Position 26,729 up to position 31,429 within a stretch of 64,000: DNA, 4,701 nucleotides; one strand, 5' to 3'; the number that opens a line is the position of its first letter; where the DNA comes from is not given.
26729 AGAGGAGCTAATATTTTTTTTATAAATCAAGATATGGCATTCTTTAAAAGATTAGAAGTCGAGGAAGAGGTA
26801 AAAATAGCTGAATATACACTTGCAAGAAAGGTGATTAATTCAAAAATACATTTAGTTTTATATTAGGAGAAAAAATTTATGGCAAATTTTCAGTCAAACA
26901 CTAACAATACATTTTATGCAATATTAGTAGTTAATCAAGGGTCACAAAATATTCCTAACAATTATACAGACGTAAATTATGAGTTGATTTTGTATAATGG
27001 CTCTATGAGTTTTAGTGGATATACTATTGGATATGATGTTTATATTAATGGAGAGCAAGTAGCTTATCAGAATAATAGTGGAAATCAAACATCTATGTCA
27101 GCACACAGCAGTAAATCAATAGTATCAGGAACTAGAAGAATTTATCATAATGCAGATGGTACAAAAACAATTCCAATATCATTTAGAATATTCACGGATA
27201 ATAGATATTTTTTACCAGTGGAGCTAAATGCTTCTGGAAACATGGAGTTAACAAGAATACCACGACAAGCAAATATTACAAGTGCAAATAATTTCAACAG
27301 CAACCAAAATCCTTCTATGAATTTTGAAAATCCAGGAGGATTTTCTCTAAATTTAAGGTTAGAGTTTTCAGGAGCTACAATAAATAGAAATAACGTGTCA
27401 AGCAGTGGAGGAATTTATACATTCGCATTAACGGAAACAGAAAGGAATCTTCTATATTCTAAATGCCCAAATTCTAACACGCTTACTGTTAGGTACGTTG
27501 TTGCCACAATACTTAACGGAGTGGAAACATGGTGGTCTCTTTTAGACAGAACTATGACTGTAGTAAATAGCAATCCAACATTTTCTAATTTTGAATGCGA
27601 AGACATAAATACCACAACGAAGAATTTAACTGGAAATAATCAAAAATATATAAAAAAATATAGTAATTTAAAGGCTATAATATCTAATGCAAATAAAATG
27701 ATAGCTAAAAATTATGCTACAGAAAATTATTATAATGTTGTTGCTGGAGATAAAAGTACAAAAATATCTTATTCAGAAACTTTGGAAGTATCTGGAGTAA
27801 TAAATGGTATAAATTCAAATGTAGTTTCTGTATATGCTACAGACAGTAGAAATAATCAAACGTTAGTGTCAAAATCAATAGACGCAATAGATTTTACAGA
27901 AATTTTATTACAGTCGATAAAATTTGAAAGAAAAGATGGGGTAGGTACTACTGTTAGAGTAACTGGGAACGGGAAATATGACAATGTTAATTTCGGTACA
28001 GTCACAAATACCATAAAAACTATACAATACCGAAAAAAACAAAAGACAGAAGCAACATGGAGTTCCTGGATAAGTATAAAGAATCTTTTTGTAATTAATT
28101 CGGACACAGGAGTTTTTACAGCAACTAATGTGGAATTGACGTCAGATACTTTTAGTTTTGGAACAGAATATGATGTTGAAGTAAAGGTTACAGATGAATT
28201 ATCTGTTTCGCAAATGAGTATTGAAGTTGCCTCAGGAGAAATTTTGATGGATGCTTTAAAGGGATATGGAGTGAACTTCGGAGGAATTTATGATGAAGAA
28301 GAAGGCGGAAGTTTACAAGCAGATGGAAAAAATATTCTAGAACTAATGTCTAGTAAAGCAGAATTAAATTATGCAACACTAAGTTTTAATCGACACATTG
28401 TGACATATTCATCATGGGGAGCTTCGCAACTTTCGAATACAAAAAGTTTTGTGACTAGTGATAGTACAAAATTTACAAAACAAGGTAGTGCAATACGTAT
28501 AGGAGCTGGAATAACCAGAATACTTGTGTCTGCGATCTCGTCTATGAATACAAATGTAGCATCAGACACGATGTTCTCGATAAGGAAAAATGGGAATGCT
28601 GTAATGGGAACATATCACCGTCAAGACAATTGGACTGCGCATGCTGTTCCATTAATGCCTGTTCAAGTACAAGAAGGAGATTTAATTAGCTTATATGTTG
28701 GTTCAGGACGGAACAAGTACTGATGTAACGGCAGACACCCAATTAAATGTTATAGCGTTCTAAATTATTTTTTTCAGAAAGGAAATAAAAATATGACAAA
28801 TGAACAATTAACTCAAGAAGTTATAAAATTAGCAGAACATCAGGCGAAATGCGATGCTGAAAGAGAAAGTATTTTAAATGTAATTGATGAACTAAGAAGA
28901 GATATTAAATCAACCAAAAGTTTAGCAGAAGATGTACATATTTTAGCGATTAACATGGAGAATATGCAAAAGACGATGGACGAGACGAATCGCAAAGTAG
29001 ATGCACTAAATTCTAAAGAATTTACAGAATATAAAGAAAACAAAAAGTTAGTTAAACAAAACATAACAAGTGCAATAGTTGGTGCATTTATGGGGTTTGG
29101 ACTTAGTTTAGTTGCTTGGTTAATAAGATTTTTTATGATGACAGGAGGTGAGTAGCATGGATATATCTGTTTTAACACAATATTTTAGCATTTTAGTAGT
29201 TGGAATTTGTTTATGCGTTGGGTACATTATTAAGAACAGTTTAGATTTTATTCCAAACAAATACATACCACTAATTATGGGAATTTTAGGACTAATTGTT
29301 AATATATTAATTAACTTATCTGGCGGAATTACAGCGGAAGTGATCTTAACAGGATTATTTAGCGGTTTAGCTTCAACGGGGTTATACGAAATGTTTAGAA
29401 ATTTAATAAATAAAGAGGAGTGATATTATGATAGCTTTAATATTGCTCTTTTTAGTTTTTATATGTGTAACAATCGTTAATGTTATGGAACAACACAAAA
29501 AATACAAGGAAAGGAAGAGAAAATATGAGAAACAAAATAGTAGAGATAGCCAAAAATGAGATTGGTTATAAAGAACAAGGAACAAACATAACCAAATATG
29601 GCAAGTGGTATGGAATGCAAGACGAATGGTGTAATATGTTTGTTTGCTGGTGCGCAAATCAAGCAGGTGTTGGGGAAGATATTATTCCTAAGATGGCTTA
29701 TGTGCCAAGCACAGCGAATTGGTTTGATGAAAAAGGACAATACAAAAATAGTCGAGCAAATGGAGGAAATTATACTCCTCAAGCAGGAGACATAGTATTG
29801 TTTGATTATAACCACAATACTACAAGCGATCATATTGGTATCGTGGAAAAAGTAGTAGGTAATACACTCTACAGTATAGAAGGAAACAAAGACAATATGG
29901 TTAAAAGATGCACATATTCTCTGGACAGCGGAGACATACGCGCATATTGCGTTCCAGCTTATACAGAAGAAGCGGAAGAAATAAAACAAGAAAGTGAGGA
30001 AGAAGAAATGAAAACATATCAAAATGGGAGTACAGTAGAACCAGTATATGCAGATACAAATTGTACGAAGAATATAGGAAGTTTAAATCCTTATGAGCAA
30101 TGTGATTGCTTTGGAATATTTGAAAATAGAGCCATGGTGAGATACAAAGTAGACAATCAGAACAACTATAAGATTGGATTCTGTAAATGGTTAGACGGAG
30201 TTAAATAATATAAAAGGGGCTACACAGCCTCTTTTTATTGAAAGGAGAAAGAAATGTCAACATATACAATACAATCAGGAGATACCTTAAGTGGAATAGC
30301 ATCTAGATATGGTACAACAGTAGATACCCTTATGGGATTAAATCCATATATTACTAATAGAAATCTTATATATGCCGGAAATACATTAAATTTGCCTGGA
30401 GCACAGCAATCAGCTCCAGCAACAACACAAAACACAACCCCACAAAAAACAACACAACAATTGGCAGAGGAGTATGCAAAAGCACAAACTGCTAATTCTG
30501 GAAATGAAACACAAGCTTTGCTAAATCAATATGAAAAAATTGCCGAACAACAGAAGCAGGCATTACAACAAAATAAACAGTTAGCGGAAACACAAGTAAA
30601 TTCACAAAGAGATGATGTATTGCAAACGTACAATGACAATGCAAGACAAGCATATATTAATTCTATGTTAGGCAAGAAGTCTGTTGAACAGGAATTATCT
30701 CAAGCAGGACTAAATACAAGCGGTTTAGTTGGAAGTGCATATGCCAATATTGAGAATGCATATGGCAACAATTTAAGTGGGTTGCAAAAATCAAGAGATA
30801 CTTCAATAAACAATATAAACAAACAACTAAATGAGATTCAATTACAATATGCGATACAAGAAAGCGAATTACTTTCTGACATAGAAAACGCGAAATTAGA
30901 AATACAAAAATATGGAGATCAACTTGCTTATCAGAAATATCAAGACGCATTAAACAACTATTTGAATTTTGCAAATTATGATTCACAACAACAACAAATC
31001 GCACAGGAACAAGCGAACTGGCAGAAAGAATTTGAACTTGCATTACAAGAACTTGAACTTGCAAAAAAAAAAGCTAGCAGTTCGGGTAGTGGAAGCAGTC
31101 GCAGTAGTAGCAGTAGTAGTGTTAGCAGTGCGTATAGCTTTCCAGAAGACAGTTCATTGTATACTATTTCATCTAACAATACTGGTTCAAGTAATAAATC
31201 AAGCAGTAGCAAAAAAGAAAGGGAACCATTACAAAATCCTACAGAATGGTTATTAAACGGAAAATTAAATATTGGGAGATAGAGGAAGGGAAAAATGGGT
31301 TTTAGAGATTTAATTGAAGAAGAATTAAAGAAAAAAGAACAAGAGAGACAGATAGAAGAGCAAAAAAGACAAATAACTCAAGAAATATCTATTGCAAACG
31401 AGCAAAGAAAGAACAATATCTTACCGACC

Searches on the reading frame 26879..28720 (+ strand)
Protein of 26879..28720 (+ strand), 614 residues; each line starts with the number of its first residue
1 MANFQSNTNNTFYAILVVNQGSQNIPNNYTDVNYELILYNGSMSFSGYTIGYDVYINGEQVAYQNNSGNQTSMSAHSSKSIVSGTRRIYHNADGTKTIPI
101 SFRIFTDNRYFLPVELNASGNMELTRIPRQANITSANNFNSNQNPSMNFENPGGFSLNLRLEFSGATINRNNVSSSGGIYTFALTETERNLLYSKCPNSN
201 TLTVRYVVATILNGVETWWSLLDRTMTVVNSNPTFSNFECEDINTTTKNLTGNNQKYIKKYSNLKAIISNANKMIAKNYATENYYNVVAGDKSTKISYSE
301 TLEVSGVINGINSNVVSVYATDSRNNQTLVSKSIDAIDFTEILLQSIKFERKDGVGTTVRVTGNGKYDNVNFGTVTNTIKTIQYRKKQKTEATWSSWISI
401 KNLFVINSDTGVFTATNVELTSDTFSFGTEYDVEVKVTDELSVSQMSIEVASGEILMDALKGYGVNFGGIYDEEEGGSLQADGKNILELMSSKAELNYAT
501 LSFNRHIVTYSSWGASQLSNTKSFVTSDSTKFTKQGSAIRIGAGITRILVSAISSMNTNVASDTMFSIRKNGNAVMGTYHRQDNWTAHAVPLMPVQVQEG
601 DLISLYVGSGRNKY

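Call 8: search_protein_families(library=pfam, proteins=[window:26879-28720:+], max_evalue=0.001)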
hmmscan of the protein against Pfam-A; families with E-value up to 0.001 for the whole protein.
window:26879-28720:+ (614 aa): 1 family
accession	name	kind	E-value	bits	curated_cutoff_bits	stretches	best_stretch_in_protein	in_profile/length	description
PF05895.17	DUF859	-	5e-24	85.2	28.8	1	1-485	1-465/626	Siphovirus protein of unknown function (DUF859)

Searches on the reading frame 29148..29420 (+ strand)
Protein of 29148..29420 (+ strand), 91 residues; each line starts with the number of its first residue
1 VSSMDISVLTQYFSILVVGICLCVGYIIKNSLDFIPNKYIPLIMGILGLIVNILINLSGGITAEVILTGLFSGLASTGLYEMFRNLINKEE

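Call 74: search_protein_families(library=pfam, proteins=[window:29148-29420:+], max_evalue=0.01)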
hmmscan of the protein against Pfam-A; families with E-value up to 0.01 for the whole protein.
window:29148-29420:+ (91 aa): 2 families
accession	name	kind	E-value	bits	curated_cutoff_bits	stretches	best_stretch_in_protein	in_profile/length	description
PF16079.10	Phage_holin_5_2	-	6.5e-13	49.2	29.2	1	17-85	1-75/76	Phage holin family Hol44, in holin superfamily V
PF06946.16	Phage_holin_5_1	-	2.4e-06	28.3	22.4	1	9-88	7-86/93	Bacteriophage A118-like holin, Hol118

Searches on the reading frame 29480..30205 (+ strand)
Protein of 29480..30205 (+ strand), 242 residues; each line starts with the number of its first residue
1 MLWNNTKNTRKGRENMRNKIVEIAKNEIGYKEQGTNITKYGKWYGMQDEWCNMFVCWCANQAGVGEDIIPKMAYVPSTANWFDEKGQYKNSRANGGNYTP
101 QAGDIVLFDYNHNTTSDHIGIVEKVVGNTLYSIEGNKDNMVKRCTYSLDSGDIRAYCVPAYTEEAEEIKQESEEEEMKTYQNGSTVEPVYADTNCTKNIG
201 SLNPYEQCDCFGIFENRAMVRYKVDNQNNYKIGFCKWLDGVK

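Call 5: search_protein_families(library=pfam, proteins=[window:29480-30205:+], max_evalue=0.01)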
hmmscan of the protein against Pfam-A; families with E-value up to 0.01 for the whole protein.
window:29480-30205:+ (242 aa): 1 family
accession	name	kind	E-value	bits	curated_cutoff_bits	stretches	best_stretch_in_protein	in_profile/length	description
PF05257.22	CHAP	-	1.5e-13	51.5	26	1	43-136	1-81/81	CHAP domain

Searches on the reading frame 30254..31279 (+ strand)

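Call 5: search_protein_families(library=pfam, proteins=[window:30254-31279:+], max_evalue=0.01)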
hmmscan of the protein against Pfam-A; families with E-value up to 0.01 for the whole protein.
window:30254-31279:+ (342 aa): 2 families
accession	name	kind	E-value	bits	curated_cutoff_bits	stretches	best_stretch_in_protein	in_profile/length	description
PF01476.26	LysM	-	1.1e-13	51.3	20.9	1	4-48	1-43/43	LysM domain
PF23577.1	LysM_RLK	-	0.006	17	27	0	3-31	2-30/44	LysM domain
